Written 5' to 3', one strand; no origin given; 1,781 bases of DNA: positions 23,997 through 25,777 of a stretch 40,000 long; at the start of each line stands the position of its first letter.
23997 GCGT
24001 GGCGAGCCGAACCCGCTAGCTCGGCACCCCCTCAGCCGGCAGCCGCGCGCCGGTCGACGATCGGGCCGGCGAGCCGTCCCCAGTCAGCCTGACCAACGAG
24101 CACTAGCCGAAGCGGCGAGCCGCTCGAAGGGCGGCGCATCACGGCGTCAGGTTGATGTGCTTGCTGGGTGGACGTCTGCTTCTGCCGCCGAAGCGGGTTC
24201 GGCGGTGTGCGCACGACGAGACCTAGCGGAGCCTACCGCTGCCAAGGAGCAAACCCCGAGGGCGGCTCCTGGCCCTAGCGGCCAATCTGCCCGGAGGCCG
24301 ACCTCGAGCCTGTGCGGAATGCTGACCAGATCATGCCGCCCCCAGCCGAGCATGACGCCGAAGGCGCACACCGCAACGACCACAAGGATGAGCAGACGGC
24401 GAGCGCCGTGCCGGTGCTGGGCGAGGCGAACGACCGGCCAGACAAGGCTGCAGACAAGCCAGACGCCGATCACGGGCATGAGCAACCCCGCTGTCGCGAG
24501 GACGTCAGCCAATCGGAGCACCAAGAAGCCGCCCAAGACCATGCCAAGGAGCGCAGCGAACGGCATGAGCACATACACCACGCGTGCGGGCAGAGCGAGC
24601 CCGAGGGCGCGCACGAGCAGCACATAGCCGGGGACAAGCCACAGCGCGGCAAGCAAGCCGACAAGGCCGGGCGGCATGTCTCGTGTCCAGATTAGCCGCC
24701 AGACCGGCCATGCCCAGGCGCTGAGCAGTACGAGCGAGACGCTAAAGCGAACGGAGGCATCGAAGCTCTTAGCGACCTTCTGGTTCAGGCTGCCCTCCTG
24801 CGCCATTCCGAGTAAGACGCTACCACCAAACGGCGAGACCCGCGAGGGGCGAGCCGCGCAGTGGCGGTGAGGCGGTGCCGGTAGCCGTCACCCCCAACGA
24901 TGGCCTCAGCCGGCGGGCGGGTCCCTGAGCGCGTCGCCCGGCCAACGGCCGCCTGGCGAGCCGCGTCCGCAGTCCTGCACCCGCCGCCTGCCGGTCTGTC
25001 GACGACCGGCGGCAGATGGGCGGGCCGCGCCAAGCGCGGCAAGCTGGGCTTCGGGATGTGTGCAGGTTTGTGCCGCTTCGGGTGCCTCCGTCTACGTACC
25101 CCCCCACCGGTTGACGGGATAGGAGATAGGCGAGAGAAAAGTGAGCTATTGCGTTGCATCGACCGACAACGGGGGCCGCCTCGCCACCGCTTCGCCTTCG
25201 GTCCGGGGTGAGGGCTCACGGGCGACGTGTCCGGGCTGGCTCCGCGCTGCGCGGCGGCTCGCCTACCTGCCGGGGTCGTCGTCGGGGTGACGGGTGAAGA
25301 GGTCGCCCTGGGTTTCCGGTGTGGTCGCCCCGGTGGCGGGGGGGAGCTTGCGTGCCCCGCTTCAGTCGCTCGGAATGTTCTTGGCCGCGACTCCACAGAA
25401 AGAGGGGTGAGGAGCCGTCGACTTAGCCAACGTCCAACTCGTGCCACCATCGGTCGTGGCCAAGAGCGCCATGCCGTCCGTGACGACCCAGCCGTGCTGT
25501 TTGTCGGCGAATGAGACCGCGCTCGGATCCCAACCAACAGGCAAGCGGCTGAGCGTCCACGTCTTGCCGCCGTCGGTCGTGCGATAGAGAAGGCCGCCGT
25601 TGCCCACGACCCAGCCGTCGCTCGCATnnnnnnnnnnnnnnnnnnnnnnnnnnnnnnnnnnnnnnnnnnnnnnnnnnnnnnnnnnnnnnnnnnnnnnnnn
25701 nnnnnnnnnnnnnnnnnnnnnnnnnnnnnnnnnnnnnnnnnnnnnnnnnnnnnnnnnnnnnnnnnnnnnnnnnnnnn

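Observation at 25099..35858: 10.7-kb unit bounded by 15-bp terminal inverted repeats plus a 14-bp direct duplication and enclosing a Cas1-family gene: a casposon-like element without PolB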

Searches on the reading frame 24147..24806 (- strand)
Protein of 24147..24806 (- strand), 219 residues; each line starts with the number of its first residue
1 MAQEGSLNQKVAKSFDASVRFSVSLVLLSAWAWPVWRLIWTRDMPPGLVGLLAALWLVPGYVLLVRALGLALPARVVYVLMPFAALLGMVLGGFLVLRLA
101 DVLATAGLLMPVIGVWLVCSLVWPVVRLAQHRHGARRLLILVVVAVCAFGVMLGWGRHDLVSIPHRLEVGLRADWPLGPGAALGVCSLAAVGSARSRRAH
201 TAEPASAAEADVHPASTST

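Call 11: search_protein_families(library=pfam, proteins=[window:24147-24806:-], max_evalue=0.01)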
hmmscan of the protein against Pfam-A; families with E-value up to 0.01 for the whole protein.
window:24147-24806:- (219 aa): 0 families

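Call 13: find_encoding_contigs(protein=window:24147-24806:-, flank=10000, max_places=10)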
Protein window:24147-24806:- (219 aa): 1 contig read that carries it; 1 place shown.
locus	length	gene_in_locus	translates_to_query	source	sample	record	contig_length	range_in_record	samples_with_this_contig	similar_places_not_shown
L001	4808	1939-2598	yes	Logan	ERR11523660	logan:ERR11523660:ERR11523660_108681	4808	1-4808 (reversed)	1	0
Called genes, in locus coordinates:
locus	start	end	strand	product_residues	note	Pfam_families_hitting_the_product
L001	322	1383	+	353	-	-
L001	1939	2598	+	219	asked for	-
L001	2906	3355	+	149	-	-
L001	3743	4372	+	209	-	PF00132:Hexapep, PF14602:Hexapep_2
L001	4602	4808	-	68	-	?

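Call 21: search_protein_families(library=ncbifam, proteins=[window:24147-24806:-], max_evalue=0.01)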
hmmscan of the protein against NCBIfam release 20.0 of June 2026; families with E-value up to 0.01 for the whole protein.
window:24147-24806:- (219 aa): 0 families

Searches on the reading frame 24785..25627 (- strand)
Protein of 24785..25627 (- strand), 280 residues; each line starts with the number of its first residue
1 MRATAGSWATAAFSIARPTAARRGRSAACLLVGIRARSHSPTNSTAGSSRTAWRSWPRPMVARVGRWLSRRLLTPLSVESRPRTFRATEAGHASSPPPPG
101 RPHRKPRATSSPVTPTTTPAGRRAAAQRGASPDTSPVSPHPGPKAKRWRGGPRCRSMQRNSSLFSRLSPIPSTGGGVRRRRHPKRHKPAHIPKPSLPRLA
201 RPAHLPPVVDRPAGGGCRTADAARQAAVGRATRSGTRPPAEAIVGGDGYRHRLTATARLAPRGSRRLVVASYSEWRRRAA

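Call 7: search_protein_families(library=pfam, proteins=[window:24785-25627:-], max_evalue=0.01)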
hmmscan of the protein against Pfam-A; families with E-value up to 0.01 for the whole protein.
window:24785-25627:- (280 aa): 0 families
